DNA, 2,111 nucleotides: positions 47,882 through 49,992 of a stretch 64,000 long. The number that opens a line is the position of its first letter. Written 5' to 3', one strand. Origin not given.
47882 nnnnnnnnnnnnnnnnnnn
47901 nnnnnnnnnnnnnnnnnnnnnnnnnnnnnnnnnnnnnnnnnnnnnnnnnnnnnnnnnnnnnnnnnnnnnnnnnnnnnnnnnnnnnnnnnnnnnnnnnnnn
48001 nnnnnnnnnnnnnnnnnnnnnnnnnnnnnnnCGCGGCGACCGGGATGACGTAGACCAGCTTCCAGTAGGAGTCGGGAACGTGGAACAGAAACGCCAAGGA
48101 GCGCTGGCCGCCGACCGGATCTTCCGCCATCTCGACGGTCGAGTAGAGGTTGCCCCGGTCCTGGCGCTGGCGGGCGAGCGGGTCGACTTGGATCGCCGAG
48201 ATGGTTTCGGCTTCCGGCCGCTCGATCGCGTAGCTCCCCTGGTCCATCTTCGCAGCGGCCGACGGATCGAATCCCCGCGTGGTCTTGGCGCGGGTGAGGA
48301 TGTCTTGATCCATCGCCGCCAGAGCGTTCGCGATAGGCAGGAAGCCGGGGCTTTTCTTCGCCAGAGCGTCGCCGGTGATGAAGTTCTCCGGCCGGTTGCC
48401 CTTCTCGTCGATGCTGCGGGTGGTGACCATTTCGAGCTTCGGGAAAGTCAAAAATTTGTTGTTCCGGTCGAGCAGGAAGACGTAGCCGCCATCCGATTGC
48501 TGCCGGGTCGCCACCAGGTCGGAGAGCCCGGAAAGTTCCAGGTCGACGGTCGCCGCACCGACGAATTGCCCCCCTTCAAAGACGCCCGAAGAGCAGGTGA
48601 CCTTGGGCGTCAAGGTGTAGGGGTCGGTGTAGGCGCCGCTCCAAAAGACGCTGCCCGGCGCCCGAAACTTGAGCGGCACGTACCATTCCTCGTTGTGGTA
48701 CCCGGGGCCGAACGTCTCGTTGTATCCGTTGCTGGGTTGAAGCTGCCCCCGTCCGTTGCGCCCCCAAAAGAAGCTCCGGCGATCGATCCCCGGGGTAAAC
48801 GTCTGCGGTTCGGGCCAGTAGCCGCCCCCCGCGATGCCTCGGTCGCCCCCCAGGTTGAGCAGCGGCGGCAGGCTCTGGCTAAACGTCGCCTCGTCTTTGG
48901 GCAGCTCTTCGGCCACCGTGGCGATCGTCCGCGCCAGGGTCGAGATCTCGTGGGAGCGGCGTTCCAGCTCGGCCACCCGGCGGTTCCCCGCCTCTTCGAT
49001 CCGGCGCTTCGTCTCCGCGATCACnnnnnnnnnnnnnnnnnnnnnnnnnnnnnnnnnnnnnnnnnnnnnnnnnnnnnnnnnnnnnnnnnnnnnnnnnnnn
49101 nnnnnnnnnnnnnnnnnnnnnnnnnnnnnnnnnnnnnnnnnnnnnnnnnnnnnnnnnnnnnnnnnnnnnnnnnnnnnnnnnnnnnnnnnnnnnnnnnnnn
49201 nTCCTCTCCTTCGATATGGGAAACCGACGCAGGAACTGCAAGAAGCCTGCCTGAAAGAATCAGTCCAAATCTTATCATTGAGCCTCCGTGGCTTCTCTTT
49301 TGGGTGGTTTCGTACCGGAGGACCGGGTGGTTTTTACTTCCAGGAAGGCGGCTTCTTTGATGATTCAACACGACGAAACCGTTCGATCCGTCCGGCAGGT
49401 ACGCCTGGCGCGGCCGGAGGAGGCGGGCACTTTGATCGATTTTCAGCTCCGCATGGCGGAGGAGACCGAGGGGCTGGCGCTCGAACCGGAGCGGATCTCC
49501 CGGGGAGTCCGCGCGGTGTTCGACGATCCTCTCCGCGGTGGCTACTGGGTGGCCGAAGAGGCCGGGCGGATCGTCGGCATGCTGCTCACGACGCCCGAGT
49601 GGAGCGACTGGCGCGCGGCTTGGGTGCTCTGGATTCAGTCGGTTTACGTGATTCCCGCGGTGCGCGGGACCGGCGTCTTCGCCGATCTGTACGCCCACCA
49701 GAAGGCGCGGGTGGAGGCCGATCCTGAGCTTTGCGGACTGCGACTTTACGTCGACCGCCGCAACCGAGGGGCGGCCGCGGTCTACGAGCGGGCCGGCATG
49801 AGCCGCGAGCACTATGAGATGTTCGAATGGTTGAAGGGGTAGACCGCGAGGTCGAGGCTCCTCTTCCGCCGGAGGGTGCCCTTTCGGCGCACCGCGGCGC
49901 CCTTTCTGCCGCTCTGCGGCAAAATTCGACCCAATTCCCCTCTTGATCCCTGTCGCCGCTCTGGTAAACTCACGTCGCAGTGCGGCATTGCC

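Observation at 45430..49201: Minimal chemotaxis-like module: membrane Cache-HAMP-Hpt-HATPase kinase, CheY and CheX, with no CheW or MCP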

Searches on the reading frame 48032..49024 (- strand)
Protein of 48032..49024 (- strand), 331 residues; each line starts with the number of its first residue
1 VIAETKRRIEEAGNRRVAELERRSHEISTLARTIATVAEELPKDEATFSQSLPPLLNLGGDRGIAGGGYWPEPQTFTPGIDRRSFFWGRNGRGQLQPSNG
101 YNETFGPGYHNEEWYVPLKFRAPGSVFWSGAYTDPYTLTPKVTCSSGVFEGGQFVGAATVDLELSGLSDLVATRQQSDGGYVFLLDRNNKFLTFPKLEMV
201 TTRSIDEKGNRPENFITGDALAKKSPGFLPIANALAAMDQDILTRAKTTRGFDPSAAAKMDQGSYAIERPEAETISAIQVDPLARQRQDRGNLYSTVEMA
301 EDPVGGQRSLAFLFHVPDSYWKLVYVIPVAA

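Call 84: search_solved_structures(query=window:48032-49024:-, max_evalue=1, show_alignments=4)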
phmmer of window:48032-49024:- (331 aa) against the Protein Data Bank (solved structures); distinct sequences matched with E-value up to 1: 15.
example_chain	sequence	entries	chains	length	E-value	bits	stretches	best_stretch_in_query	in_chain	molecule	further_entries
9nia_A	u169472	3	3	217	8.2e-21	78.2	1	50-177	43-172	histidine kinase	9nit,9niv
9nj8_A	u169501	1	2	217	4.1e-20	75.9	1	50-177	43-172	histidine kinase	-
3li8_A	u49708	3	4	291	7.8e-05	25.7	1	8-196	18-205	Hypothetical sensory transduction histidine kinase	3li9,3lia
6d8v_A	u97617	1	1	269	0.00043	23.2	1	86-206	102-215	Probable chemoreceptor (Methyl-accepting chemotaxis) transmembrane protein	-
6iop_A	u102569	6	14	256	0.00095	22.1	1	111-198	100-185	Methyl-accepting chemotaxis protein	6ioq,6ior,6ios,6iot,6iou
4xmq_A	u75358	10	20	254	0.0053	19.7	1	112-206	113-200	Putative methyl-accepting chemotaxis signal transduction protein | Methyl-accepting chemotaxis protein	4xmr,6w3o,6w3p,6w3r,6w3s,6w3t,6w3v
6pxy_A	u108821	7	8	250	0.0056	19.6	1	113-206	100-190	Putative methyl-accepting chemotaxis protein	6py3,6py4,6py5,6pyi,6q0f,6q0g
3c8c_A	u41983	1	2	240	0.0062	19.4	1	113-199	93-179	Methyl-accepting chemotaxis protein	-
6iov_A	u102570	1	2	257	0.0072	19.2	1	113-199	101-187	Methyl-accepting chemotaxis (MCP) signaling domain protein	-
5ave_A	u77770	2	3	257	0.0072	19.2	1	113-199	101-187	Methyl-accepting chemotaxis (MCP) signaling domain protein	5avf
5ltx_A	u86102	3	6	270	0.008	19.1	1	111-202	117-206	Chemotaxis protein | Methyl-accepting chemotaxis protein PctA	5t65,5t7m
9koo_A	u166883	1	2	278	0.0083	19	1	111-202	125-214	Methyl-accepting chemotaxis protein PctA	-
3lib_A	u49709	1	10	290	0.052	16.4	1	30-196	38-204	Hypothetical sensory transduction histidine kinase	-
5ltv_A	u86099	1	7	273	0.29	13.9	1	112-201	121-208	Chemotactic transducer PctC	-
5lt9_A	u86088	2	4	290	0.38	13.6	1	122-202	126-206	Methyl-accepting chemotaxis protein PctB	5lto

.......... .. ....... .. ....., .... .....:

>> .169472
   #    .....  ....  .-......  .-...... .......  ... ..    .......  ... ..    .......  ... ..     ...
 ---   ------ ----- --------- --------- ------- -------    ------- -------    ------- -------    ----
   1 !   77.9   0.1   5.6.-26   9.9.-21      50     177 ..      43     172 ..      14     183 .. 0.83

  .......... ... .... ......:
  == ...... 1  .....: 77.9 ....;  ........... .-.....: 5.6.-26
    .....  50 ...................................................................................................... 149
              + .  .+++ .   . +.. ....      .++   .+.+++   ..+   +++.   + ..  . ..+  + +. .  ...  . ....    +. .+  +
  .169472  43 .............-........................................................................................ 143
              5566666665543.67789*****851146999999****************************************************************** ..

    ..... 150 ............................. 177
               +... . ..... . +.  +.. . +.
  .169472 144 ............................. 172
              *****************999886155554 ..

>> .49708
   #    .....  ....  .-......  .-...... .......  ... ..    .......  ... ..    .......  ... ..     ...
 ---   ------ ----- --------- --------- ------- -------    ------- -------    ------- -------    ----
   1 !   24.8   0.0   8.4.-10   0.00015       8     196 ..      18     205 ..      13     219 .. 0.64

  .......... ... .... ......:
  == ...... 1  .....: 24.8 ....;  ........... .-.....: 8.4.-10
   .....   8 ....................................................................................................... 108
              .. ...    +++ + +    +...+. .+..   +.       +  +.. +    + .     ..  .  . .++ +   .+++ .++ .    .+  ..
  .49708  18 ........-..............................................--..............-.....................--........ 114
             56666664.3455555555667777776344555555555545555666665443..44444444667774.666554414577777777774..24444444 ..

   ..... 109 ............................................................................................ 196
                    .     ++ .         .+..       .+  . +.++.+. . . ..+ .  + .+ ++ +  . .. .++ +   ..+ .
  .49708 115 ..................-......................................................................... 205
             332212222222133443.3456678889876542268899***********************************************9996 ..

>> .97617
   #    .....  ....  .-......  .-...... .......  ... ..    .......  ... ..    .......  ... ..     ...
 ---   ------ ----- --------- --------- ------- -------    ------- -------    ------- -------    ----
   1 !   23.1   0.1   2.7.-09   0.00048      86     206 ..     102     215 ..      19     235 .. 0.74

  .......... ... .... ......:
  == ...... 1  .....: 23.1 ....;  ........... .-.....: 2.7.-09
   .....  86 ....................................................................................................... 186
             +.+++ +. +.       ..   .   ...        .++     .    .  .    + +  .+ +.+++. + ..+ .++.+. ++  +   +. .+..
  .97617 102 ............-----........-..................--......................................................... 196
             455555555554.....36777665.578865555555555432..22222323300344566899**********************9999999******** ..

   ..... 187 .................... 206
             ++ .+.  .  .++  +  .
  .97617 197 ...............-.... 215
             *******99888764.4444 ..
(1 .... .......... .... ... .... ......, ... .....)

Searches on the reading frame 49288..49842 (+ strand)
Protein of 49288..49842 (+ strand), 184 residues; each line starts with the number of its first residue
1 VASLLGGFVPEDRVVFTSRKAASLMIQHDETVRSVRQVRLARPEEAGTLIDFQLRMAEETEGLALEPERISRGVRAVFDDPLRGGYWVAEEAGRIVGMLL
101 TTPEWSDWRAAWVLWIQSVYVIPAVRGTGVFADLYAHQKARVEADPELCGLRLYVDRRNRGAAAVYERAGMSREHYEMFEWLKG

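Call 21: search_protein_families(library=pfam, proteins=[window:49288-49842:+], max_evalue=0.001)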
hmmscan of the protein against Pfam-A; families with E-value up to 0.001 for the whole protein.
window:49288-49842:+ (184 aa): 2 families
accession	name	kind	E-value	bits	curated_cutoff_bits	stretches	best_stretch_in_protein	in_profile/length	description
PF00583.31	Acetyltransf_1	-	3.2e-10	40.7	20.7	1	78-171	24-116/116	Acetyltransferase (GNAT) family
PF13508.13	Acetyltransf_7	-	2.1e-07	31.6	27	1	84-170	3-81/84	Acetyltransferase (GNAT) domain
